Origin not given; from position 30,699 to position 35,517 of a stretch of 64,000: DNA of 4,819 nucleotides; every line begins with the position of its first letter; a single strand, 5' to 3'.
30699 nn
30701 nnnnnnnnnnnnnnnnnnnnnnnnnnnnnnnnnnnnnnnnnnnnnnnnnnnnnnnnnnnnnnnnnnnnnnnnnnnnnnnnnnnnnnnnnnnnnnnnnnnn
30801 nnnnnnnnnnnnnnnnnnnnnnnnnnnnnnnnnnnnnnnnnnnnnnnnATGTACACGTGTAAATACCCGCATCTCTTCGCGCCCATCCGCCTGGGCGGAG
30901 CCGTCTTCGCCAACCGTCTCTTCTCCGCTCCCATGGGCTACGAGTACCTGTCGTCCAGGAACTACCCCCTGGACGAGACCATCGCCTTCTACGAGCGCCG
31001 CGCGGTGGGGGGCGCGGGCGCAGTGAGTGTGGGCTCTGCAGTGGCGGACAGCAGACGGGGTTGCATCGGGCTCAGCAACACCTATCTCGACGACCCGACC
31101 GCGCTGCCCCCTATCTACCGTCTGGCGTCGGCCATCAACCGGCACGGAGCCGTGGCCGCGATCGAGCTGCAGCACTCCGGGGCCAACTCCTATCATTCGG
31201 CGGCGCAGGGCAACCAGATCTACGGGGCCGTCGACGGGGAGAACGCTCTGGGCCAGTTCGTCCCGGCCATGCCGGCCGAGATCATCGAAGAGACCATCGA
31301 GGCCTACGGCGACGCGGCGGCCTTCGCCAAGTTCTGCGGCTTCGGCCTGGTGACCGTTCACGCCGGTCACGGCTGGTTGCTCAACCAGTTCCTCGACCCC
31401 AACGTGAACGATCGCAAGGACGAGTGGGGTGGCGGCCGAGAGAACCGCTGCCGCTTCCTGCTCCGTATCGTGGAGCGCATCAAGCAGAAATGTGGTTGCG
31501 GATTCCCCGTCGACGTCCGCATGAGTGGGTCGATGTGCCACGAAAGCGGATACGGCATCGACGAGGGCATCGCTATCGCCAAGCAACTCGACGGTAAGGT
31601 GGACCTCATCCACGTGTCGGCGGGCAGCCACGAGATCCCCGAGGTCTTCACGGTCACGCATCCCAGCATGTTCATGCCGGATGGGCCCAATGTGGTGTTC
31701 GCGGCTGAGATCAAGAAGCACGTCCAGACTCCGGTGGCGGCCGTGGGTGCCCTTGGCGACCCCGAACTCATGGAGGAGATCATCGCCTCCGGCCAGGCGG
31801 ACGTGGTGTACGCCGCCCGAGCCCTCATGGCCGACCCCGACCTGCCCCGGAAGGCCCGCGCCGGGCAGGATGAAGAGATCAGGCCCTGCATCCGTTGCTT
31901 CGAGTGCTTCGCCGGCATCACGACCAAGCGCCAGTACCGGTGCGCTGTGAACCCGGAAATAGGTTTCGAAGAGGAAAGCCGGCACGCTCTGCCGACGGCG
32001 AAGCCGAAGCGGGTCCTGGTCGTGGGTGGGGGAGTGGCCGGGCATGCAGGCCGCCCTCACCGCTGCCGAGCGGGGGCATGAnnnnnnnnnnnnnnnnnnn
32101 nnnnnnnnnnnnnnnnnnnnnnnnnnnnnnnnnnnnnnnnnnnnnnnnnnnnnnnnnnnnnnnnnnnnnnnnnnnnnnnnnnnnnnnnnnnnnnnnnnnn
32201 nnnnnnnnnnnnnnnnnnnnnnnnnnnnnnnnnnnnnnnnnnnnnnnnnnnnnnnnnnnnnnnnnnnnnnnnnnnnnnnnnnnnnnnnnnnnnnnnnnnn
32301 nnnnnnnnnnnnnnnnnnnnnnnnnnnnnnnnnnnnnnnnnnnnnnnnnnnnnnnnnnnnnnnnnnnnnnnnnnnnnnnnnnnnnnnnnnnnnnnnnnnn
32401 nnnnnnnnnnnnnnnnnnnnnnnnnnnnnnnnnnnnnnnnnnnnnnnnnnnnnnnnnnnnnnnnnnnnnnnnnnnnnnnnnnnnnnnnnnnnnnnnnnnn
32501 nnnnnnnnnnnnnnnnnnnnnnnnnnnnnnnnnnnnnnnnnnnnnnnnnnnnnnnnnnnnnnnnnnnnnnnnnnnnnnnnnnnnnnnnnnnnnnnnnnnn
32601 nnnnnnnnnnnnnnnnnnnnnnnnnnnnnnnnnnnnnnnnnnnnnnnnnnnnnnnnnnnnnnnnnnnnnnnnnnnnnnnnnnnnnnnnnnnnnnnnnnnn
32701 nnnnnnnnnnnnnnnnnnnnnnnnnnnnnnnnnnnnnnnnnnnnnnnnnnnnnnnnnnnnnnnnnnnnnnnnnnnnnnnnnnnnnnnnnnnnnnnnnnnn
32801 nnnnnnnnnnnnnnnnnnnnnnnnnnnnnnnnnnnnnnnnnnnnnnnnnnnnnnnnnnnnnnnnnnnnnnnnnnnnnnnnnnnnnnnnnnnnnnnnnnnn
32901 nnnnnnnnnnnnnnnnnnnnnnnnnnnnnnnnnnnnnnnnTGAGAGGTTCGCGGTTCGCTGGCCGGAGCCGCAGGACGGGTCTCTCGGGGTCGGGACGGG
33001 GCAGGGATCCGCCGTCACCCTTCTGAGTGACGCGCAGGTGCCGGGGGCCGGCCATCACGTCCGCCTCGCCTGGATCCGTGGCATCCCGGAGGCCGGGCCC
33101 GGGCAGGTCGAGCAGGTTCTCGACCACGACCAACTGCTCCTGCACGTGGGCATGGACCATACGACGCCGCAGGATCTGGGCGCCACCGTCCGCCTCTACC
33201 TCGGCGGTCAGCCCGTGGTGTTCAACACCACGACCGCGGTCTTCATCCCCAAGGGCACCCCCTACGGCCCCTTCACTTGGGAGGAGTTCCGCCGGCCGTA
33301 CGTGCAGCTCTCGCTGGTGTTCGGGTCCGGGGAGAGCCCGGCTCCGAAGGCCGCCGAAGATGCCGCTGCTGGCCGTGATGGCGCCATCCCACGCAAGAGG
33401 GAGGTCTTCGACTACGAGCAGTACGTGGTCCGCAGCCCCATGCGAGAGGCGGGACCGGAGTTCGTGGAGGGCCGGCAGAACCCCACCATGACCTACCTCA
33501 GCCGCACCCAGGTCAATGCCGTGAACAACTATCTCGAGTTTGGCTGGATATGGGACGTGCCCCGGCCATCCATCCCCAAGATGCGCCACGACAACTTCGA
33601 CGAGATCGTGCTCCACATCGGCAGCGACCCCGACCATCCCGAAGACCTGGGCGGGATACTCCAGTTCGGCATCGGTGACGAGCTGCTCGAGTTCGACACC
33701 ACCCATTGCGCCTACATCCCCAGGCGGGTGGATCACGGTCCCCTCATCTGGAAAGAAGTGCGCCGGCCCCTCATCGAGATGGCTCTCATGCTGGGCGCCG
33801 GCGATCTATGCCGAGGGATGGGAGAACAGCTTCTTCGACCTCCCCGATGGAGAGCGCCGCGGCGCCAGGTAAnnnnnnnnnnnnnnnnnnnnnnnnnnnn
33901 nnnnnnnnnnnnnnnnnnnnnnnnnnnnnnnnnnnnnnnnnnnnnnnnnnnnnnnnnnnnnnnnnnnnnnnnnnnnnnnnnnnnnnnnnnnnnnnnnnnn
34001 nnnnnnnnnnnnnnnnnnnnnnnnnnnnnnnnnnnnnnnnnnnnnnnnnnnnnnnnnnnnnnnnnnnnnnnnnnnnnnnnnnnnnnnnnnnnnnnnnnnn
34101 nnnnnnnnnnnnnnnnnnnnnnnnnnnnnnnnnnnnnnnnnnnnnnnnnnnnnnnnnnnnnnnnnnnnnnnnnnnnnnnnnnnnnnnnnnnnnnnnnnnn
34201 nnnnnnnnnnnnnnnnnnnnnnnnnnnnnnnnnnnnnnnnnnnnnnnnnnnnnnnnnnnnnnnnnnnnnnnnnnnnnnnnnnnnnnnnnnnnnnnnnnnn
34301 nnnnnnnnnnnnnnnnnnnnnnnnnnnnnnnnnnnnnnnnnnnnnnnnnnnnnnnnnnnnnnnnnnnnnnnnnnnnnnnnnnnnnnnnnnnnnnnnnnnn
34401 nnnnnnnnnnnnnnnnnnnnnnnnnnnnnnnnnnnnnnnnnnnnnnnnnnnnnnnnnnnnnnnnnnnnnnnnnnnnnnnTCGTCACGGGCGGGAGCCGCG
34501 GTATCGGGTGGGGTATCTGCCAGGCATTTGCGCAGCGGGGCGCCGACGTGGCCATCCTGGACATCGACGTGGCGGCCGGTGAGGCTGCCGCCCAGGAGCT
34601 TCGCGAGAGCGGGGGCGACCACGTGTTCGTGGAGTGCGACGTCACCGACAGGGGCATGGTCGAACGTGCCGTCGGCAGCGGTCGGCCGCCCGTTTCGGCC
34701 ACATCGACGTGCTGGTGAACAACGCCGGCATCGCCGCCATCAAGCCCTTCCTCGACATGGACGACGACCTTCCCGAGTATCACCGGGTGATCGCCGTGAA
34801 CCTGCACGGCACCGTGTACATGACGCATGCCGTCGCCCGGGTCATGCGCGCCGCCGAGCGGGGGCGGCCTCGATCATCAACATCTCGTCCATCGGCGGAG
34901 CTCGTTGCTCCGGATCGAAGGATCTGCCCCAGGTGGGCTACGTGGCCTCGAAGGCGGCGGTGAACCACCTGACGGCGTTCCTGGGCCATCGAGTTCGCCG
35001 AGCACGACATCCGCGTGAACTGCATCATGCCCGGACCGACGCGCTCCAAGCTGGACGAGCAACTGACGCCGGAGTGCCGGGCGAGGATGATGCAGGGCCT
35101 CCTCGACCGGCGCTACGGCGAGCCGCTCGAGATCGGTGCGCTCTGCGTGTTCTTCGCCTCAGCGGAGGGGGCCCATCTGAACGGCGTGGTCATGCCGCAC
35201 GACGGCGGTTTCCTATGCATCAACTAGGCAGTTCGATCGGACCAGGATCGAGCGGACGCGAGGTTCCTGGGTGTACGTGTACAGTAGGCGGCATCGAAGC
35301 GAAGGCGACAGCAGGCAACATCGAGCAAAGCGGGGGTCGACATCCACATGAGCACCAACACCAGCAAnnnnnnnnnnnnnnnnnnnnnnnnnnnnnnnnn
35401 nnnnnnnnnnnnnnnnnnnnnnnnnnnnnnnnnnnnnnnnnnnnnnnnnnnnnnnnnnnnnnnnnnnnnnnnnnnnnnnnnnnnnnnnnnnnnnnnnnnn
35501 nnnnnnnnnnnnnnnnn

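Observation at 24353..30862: Recent 3.7-kb module duplication, both large-subunit copies riddled with frameshifts, one small subunit lost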

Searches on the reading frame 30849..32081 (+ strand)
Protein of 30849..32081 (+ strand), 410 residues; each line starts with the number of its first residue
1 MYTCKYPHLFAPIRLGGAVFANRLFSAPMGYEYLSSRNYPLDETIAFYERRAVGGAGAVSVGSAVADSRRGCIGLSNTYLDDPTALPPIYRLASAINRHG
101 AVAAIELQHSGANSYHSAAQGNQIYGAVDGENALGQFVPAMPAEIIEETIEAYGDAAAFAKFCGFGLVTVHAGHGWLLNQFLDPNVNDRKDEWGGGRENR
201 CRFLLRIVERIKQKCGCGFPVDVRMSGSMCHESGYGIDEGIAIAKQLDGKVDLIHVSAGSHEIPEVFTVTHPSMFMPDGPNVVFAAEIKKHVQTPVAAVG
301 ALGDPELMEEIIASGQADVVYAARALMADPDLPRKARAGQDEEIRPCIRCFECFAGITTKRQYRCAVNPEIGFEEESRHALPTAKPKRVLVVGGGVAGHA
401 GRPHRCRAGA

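Call 4: search_protein_families(library=pfam, proteins=[window:30849-32081:+])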
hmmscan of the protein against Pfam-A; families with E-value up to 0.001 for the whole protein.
window:30849-32081:+ (410 aa): 1 family
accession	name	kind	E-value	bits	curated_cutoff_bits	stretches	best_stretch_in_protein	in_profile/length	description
PF00724.26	Oxidored_FMN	-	4.8e-52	177.8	27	1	9-341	2-340/342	NADH:flavin oxidoreductase / NADH oxidase family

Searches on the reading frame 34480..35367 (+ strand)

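Call 23: search_protein_families(library=pfam, proteins=[window:34480-35367:+], max_evalue=0.01)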
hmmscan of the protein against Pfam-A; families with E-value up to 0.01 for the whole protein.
window:34480-35367:+ (296 aa): 1 family
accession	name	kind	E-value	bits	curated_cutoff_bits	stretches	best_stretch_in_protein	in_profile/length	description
PF00106.31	adh_short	-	0.0019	18.2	26.6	1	128-173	127-168/195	short chain dehydrogenase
